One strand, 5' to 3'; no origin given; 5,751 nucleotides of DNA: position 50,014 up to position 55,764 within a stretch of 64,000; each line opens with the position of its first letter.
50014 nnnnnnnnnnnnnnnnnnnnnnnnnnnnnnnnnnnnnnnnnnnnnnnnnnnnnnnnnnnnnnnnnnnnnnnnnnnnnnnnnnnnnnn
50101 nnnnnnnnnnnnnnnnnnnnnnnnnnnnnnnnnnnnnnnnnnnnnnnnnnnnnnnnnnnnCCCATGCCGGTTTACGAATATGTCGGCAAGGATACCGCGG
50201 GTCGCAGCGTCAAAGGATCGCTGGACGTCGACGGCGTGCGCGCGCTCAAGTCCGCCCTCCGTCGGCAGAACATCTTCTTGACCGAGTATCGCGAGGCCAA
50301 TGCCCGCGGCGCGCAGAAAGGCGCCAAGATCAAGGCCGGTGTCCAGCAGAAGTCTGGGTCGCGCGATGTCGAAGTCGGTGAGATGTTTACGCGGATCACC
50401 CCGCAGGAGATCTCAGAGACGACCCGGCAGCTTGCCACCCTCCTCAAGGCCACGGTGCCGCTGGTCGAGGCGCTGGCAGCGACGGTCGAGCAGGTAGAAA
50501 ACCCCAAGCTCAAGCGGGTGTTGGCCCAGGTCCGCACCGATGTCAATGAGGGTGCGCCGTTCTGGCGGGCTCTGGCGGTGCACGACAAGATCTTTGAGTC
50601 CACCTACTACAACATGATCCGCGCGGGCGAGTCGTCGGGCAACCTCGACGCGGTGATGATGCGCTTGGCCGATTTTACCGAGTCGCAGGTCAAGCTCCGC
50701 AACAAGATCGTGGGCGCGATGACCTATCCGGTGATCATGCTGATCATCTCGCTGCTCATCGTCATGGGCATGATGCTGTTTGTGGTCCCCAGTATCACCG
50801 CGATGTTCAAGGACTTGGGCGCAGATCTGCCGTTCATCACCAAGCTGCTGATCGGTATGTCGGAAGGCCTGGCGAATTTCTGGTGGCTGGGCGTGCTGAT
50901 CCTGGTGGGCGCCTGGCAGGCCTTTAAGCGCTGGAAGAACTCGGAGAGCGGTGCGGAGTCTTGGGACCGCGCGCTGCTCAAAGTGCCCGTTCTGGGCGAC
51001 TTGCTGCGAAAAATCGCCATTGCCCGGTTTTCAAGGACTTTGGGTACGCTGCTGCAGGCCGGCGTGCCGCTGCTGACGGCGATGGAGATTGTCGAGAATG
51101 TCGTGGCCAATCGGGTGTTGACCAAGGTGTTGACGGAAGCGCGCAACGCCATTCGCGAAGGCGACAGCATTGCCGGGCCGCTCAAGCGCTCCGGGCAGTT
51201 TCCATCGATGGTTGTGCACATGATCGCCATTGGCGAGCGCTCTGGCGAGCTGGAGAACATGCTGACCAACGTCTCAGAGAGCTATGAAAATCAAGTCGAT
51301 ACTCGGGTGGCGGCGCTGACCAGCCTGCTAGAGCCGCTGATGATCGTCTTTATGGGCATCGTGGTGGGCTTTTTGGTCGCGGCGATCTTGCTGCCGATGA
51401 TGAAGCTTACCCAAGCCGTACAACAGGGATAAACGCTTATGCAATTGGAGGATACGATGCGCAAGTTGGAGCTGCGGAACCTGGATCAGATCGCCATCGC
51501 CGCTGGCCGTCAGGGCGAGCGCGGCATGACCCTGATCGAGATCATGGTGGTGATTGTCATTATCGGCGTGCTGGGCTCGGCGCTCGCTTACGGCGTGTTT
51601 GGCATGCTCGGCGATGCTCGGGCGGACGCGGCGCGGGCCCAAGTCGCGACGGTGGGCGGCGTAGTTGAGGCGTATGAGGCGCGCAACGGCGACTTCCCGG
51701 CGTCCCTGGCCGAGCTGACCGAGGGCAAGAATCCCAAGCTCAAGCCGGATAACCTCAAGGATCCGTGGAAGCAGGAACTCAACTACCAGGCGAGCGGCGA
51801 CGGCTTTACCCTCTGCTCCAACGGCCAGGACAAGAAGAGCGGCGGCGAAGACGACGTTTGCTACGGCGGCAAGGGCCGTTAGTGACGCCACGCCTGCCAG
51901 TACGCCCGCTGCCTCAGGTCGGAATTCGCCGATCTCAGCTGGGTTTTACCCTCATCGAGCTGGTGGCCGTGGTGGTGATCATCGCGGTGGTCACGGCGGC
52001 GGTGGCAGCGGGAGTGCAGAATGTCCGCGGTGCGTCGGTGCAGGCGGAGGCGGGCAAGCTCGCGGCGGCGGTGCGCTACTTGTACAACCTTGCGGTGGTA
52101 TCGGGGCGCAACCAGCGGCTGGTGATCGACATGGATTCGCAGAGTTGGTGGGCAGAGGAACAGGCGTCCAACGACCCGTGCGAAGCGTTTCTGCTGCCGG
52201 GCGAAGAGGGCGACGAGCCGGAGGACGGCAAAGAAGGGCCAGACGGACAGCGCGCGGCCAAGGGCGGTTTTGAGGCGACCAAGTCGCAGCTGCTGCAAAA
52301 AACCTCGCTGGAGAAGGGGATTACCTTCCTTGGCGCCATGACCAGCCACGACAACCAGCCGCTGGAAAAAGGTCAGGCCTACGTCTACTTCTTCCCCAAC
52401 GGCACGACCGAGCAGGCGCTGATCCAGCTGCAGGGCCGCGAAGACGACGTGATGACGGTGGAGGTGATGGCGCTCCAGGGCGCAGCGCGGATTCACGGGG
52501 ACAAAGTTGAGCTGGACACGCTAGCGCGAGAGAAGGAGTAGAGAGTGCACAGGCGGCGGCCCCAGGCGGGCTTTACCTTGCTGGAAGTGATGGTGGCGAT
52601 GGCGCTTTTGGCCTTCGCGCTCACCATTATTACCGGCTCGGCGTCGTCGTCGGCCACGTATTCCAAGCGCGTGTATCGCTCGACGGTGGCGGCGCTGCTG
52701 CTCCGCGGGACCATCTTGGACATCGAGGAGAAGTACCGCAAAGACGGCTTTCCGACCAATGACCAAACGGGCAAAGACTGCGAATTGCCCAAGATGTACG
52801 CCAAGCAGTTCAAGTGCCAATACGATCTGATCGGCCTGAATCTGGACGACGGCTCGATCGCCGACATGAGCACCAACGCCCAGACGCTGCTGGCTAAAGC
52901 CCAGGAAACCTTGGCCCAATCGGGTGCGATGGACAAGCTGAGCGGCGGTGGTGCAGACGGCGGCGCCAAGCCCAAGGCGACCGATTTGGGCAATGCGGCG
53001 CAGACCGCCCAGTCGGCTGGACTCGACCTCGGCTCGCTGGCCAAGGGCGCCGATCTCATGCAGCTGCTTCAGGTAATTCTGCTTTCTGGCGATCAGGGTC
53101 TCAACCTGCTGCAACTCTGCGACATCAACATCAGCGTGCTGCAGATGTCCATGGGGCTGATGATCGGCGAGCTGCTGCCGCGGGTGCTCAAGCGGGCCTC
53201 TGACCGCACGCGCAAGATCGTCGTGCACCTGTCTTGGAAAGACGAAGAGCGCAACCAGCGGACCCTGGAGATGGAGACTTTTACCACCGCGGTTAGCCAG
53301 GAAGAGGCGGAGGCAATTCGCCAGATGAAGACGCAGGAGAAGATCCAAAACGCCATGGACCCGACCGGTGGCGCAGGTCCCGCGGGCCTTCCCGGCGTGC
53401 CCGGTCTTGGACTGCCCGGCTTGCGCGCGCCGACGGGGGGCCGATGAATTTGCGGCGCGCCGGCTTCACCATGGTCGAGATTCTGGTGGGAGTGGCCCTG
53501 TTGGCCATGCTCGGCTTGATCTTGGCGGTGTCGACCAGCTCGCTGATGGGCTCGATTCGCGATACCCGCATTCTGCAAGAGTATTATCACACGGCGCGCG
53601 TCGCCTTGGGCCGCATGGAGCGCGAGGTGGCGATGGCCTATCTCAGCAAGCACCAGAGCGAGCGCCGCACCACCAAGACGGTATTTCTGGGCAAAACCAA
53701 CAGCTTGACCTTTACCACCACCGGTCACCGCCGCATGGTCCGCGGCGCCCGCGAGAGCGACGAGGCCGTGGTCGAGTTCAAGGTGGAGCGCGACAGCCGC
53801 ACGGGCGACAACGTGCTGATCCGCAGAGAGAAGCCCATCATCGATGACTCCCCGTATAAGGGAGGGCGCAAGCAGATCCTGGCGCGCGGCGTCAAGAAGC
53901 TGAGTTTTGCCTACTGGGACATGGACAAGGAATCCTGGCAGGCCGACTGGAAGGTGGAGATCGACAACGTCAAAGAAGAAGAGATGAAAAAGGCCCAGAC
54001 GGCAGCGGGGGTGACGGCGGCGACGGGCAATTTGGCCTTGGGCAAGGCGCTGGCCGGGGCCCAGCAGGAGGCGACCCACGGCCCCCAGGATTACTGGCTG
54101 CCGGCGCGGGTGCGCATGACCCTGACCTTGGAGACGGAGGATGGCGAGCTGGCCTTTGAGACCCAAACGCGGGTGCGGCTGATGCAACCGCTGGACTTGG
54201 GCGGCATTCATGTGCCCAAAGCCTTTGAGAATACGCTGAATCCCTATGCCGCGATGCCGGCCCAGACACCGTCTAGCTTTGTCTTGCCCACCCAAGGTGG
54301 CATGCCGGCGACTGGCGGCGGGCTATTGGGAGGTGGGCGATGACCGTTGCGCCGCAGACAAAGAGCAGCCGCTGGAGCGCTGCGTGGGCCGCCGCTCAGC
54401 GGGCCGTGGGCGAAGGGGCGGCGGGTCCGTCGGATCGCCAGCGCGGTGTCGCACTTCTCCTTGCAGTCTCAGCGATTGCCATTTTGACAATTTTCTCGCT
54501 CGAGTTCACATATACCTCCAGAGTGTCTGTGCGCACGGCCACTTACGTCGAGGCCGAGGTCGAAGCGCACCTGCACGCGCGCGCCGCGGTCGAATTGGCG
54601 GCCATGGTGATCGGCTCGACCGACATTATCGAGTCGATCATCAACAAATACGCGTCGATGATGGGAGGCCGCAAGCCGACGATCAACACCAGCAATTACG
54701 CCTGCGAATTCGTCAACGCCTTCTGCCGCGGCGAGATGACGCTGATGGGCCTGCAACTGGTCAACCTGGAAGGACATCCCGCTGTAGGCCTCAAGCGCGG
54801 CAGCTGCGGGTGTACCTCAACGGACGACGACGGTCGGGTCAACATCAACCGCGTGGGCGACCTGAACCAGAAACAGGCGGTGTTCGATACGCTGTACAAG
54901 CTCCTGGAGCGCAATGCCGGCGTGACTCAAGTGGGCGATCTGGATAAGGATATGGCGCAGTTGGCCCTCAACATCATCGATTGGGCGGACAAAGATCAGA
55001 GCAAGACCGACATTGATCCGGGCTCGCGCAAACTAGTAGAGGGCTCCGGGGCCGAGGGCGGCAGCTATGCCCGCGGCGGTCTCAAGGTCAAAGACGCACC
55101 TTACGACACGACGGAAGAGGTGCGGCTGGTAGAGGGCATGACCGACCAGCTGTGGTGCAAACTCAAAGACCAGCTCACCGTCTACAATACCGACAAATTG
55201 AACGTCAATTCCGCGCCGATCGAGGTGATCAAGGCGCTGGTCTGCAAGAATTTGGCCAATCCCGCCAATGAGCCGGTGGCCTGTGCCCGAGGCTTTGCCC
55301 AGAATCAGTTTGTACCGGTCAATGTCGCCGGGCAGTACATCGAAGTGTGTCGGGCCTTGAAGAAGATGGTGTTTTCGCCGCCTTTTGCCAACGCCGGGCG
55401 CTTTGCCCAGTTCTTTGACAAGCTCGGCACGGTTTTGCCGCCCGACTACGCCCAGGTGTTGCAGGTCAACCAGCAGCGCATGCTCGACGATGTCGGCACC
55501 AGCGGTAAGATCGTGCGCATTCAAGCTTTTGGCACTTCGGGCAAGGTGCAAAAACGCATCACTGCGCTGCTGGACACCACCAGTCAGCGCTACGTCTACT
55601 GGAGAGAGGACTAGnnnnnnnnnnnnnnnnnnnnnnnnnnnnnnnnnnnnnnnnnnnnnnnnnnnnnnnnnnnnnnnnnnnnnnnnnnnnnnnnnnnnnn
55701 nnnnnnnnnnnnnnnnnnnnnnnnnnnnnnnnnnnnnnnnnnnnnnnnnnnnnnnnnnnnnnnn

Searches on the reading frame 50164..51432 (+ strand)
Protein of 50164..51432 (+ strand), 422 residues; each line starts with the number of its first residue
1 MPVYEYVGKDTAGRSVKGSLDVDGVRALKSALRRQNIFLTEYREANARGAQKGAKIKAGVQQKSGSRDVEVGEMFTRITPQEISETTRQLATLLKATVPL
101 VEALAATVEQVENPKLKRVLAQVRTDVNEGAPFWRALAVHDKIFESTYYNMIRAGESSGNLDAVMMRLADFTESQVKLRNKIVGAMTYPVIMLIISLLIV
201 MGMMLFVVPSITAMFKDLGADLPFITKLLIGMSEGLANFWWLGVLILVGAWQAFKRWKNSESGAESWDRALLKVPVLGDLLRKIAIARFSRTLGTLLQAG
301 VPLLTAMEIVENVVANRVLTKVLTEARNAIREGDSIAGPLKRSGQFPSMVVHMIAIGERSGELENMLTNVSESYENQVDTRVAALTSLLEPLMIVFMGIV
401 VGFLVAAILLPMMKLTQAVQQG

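Call 9: search_protein_families(library=ncbifam, proteins=[window:50164-51432:+], max_evalue=0.001)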
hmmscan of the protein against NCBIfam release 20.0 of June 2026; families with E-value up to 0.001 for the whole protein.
window:50164-51432:+ (422 aa): 6 families
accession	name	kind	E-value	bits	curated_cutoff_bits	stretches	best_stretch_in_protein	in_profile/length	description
TIGR02120.1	GspF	equivalog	7.6e-132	440.3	424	1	4-419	1-401/401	type II secretion system inner membrane protein GspF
NF052607.1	T4PiliAsmPilCThrm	equivalog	3.7e-106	355.6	700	1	1-418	1-403/406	type IV pilus assembly protein PilC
NF052606.1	T4PiliAsmPilCMyx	equivalog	2.9e-100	336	700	1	46-420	47-419/419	type IV pilus assembly protein PilC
NF047826.1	T3SSXpsF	equivalog_domain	7.4e-78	262.1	650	1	1-419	1-404/405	type II secretion system protein XpsF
NF007861.0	PRK10573.1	equivalog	1.3e-76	258.3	401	1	80-420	58-399/401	protein transport protein HofC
NF041012.2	T4P_ComGB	equivalog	1e-40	140.1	240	1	87-415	7-330/332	competence type IV pilus assembly protein ComGB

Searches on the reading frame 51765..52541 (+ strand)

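Call 9: search_protein_families(library=ncbifam, proteins=[window:51765-52541:+], max_evalue=0.001)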
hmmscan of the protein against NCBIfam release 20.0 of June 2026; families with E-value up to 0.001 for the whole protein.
window:51765-52541:+ (258 aa): 5 families
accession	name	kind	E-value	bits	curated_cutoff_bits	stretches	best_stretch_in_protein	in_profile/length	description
NF047827.1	T3SSXpsH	equivalog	2.8e-11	43.4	160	1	60-135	2-78/145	type II secretion system protein XpsH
TIGR01708.2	typeII_sec_gspH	equivalog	1e-09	38.6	80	1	58-129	1-71/169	type II secretion system minor pseudopilin GspH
NF007800.0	PRK10506.1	equivalog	2.3e-05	24.3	158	1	56-140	6-92/163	prepilin peptidase-dependent protein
TIGR02532.1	IV_pilin_GFxxxE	domain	2.4e-05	24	16.3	1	58-80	1-23/24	prepilin-type N-terminal cleavage/methylation domain-containing protein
NF040982.1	ComGD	equivalog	6e-05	23.5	70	1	60-134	3-78/139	competence type IV pilus minor pilin ComGD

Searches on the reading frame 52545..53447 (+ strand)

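Call 10: search_protein_families(library=ncbifam, proteins=[window:52545-53447:+], max_evalue=0.001)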
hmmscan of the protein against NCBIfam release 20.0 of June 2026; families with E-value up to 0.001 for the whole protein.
window:52545-53447:+ (300 aa): 6 families
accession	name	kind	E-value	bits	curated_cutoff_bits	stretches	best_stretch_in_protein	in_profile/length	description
NF047828.1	T3SSXpsI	equivalog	5.9e-08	32.8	150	1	7-52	1-46/132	type II secretion system protein XpsI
TIGR02532.1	IV_pilin_GFxxxE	domain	4.3e-06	26.3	16.3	1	7-29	1-23/24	prepilin-type N-terminal cleavage/methylation domain-containing protein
TIGR01707.1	gspI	equivalog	0.00019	21.9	44.35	1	9-52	1-44/101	type II secretion system minor pseudopilin GspI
TIGR01710.1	typeII_sec_gspG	equivalog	0.00031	20.8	88.85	0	9-42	2-35/134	type II secretion system major pseudopilin GspG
NF007848.0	PRK10557.1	equivalog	0.0004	19.8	120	1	5-94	8-96/192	prepilin peptidase-dependent protein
TIGR01708.2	typeII_sec_gspH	equivalog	0.00073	19.6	80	1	7-37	1-31/169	type II secretion system minor pseudopilin GspH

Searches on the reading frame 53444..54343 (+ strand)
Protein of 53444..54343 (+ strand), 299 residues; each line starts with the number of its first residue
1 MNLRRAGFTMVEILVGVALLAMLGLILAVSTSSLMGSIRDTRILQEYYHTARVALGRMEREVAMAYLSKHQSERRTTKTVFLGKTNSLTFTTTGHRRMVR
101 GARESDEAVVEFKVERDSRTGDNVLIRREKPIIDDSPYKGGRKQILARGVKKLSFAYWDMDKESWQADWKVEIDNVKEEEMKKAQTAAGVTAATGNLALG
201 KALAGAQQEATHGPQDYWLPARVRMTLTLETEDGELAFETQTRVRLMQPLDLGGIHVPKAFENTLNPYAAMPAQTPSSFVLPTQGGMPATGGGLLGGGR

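Call 10: search_protein_families(library=ncbifam, proteins=[window:53444-54343:+], max_evalue=0.001)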
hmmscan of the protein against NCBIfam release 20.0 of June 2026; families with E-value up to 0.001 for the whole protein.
window:53444-54343:+ (299 aa): 3 families
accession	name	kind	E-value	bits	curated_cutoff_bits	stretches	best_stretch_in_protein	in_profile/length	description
NF006453.0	PRK08808.1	equivalog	2.3e-07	30.1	295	1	3-169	4-169/211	type II secretion system protein J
TIGR01711.1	gspJ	equivalog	4.6e-06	26.6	64.85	1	6-171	1-165/192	type II secretion system minor pseudopilin GspJ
TIGR02599.1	TIGR02599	subfamily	0.00011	21.6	256.5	1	7-77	1-71/361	Verru_Chthon cassette protein C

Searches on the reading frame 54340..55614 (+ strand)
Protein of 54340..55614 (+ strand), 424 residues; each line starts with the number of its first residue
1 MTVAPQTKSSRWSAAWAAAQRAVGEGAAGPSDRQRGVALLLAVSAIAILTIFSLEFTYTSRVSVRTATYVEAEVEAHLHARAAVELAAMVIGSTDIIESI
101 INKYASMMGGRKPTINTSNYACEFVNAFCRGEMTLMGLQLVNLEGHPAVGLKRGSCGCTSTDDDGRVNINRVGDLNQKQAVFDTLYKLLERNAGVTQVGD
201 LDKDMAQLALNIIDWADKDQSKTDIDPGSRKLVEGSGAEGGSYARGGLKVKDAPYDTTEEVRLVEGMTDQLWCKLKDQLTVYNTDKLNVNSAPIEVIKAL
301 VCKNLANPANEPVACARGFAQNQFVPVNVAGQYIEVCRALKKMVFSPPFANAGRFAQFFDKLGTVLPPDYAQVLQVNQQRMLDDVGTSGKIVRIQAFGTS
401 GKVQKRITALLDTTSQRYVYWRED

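Call 10: search_protein_families(library=ncbifam, proteins=[window:54340-55614:+], max_evalue=0.001)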
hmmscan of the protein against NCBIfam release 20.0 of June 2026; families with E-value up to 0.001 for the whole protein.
window:54340-55614:+ (424 aa): 1 family
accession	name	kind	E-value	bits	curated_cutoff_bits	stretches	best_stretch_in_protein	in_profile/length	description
NF037980.1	T2SS_GspK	equivalog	7.8e-17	61.8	130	2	161-303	95-229/307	type II secretion system minor pseudopilin GspK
